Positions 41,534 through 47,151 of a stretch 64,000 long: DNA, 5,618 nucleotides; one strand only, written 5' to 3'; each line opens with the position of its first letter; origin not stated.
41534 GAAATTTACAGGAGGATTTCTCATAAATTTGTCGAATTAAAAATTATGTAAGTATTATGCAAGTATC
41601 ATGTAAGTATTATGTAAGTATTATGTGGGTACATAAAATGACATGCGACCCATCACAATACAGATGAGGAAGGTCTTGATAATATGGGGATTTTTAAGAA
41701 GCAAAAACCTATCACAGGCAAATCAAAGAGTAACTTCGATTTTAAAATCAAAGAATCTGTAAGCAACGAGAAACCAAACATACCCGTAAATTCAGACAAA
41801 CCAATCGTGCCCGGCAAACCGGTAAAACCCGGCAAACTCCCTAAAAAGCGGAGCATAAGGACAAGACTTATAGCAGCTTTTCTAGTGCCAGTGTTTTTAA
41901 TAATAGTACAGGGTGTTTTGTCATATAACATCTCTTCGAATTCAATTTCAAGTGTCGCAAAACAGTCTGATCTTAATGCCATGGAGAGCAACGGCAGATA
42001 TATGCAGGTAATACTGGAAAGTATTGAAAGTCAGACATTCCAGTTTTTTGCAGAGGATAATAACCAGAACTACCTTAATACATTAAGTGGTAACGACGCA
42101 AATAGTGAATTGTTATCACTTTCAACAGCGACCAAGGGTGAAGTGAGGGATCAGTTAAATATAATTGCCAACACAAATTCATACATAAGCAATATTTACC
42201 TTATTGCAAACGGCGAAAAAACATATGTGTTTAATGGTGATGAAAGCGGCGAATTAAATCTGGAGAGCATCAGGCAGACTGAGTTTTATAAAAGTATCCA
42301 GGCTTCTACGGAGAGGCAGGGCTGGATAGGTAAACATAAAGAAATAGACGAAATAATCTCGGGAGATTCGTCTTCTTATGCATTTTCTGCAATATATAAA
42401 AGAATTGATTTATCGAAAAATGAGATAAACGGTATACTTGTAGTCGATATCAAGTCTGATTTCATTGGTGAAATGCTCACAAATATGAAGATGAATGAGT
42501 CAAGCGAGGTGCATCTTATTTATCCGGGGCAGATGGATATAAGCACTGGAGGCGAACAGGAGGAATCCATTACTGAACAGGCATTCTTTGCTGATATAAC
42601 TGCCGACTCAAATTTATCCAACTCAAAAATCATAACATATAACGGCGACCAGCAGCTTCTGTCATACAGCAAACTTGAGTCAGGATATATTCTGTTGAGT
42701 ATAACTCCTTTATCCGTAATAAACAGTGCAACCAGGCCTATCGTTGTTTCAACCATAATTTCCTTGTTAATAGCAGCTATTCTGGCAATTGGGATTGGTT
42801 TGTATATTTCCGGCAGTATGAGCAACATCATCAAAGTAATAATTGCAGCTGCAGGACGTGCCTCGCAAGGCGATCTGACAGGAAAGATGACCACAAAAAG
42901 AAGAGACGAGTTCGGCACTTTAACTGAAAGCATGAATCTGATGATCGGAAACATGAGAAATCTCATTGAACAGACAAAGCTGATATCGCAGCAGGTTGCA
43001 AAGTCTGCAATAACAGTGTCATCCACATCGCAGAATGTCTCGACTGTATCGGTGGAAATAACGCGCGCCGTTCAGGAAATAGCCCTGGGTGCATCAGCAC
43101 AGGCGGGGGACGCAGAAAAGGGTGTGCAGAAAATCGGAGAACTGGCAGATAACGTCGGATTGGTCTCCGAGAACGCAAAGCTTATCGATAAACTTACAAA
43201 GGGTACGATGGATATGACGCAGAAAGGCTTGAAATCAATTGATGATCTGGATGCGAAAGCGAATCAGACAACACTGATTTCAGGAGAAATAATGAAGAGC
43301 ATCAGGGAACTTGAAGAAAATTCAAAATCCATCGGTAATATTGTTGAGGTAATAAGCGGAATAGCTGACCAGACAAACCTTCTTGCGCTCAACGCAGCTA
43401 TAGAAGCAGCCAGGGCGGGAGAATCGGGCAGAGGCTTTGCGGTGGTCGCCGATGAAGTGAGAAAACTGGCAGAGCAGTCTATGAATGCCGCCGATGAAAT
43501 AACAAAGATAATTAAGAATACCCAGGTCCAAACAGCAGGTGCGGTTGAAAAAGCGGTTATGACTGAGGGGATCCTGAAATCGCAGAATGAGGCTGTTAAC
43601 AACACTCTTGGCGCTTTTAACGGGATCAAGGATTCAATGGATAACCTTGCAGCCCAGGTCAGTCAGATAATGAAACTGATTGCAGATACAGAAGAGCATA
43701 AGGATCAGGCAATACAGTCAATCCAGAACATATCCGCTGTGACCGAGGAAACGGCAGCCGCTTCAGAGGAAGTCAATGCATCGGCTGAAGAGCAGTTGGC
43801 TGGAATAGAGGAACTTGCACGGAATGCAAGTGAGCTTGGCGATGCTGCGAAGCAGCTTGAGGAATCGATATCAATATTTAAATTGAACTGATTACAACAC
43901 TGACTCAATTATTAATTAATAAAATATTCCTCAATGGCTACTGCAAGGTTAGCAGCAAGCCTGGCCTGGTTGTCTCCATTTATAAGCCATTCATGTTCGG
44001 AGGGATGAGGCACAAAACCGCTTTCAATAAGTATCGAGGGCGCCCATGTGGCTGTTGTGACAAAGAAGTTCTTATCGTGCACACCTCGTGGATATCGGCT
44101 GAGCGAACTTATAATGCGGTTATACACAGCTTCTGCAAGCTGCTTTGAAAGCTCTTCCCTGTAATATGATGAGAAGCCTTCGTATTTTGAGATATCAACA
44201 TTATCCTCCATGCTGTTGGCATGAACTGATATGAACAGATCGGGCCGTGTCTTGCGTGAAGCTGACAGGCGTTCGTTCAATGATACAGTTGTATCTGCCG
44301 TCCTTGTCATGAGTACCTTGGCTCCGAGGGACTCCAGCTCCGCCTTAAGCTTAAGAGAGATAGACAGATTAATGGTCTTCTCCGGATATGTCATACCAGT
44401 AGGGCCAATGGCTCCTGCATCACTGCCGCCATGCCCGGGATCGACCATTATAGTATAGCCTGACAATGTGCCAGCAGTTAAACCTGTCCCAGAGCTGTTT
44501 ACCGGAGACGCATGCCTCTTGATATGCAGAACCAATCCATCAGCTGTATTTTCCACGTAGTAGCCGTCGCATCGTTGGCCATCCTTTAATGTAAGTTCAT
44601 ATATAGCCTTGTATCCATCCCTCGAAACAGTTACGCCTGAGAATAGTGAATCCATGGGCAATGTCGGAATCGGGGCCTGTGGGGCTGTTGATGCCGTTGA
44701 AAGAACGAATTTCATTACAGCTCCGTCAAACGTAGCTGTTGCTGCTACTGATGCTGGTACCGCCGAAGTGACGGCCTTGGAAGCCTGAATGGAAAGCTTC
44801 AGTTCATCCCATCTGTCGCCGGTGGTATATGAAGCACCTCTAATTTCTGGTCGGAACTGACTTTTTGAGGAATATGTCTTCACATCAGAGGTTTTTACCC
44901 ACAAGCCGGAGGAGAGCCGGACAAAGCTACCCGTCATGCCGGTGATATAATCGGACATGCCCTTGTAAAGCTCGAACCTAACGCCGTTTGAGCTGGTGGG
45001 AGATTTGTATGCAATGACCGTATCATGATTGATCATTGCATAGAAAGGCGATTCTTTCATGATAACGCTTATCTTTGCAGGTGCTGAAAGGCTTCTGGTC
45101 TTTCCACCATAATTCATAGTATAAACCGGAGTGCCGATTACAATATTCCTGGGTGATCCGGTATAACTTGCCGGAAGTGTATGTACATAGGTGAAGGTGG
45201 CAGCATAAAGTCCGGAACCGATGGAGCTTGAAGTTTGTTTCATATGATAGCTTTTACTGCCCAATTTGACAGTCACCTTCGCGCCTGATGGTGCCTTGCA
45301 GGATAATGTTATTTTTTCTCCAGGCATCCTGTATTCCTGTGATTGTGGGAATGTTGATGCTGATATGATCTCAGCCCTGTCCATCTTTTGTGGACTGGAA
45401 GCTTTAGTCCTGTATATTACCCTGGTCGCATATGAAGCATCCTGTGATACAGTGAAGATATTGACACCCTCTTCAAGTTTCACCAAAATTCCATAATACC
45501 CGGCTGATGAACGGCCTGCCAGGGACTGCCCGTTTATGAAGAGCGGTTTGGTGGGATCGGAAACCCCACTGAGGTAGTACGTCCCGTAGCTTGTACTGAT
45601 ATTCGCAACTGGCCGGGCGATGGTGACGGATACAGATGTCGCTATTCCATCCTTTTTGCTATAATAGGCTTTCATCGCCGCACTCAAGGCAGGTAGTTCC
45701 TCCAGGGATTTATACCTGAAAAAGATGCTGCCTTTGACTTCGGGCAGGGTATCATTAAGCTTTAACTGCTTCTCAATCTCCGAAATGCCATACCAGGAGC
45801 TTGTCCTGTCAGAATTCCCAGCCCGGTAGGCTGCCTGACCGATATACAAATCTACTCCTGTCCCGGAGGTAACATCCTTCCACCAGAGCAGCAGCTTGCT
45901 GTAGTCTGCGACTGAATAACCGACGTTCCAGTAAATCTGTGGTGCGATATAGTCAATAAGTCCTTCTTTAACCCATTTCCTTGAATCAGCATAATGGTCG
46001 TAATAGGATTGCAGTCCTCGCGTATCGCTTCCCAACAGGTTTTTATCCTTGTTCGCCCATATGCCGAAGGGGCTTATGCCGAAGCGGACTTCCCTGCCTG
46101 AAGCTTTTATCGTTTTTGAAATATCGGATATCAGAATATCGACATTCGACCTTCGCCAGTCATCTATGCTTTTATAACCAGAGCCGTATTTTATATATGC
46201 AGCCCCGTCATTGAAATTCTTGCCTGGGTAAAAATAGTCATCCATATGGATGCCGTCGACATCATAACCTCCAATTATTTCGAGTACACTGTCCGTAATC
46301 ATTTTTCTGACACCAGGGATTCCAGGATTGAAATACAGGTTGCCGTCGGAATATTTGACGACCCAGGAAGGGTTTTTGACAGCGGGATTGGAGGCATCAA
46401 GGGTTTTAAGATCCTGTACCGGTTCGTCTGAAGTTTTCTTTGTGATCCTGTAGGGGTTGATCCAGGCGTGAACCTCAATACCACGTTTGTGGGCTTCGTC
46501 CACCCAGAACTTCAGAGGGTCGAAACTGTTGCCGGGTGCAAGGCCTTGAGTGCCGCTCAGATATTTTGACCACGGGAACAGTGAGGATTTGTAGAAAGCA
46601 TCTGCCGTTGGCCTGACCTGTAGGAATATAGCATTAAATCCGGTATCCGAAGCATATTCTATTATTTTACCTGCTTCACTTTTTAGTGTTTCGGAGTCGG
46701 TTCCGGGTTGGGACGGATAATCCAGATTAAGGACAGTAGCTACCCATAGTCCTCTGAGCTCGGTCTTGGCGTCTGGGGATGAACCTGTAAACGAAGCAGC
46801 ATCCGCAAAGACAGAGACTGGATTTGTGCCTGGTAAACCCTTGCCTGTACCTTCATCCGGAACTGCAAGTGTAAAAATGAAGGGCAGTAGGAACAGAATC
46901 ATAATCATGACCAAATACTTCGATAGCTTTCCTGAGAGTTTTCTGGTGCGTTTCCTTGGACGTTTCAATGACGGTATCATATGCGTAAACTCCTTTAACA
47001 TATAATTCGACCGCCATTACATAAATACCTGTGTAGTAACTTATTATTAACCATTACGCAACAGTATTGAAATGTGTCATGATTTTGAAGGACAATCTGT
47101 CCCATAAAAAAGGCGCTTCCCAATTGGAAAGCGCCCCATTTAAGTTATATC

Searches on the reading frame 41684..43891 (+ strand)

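Call 81: search_protein_families(library=pfam, proteins=[window:41684-43891:+], max_evalue=0.00001)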
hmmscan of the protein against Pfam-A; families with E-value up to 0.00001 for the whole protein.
window:41684-43891:+ (735 aa): 2 families
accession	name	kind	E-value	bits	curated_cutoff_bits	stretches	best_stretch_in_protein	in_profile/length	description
PF00015.26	MCPsignal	-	6.4e-37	127.5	34.6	1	527-678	12-159/172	Methyl-accepting chemotaxis protein (MCP) signalling domain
PF00672.30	HAMP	-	7.1e-08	33.1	25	1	375-425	2-52/53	HAMP domain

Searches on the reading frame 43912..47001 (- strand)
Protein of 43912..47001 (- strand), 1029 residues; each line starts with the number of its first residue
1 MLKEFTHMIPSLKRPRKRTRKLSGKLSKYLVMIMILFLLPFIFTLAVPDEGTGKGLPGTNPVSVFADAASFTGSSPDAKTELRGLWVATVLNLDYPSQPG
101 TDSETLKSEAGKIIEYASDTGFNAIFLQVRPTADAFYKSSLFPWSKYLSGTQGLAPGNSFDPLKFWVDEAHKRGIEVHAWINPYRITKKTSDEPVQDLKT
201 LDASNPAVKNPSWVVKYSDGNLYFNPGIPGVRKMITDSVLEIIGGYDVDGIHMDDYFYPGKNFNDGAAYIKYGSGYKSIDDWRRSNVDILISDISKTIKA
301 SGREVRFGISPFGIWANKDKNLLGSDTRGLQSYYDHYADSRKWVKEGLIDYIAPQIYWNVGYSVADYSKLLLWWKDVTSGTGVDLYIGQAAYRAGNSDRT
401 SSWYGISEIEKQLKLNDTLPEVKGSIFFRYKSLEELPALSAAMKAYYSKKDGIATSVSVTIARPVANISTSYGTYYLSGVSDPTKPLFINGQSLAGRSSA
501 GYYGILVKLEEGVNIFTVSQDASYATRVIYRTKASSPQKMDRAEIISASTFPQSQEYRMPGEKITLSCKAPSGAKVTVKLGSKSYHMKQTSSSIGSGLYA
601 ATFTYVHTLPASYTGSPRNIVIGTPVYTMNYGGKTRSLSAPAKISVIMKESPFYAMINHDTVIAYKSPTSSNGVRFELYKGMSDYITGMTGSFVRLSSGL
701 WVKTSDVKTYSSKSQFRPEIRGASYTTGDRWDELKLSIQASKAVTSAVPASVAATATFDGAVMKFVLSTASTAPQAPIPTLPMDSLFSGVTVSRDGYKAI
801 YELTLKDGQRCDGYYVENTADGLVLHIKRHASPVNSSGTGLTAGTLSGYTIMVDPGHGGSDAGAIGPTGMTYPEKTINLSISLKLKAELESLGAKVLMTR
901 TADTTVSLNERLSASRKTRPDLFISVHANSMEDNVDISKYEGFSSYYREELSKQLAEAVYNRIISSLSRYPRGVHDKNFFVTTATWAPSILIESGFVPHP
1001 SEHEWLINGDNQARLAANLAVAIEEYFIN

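Call 81: search_protein_families(library=pfam, proteins=[window:43912-47001:-], max_evalue=0.00001)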
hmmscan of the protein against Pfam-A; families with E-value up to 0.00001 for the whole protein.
window:43912-47001:- (1029 aa): 2 families
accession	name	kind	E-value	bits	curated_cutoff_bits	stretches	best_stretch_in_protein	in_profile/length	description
PF02638.21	GHL10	-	3.1e-72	243.8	27.9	1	81-397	1-302/311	Glycosyl hydrolase-like 10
PF01520.23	Amidase_3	-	4.4e-44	151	27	1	851-1024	1-173/174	N-acetylmuramoyl-L-alanine amidase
